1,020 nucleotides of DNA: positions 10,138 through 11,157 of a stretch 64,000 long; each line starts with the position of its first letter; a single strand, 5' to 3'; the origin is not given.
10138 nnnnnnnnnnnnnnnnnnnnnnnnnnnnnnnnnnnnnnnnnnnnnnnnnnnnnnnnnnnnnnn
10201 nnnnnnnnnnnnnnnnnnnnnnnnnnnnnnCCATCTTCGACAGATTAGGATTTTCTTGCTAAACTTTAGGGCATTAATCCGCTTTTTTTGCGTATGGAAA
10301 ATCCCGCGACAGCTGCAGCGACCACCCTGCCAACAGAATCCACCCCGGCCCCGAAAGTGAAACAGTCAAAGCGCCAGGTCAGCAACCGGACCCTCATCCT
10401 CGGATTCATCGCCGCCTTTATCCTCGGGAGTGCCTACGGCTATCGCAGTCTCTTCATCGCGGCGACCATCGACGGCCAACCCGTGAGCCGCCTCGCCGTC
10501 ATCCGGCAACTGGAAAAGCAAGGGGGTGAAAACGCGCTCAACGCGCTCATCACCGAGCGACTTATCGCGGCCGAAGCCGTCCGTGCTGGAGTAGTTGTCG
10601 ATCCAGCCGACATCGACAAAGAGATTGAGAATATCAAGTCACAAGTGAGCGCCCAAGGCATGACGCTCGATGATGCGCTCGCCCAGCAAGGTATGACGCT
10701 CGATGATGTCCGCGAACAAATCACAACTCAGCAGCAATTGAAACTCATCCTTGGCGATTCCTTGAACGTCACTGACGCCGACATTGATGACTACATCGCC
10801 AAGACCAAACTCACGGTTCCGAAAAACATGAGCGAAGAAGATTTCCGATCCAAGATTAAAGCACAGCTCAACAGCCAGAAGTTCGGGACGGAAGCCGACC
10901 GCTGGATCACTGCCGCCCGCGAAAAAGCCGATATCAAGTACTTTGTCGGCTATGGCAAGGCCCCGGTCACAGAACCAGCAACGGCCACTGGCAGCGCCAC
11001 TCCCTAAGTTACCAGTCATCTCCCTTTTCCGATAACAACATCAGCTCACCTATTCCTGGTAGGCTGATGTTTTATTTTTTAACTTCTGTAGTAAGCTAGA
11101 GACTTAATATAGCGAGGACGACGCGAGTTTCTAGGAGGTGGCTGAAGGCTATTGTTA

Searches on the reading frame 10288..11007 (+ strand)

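Call 53: search_protein_families(library=pfam, proteins=[window:10288-11007:+], max_evalue=0.001)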
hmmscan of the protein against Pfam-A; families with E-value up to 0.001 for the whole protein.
window:10288-11007:+ (239 aa): 2 families
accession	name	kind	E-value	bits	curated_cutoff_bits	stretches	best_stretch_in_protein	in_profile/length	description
PF13624.11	SurA_N_3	-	7.5e-09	36.1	27.2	1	77-148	81-155/162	SurA-like N-terminal domain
PF09312.16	SurA_N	-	7.1e-07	29.9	30.8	1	82-147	45-110/118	SurA N-terminal domain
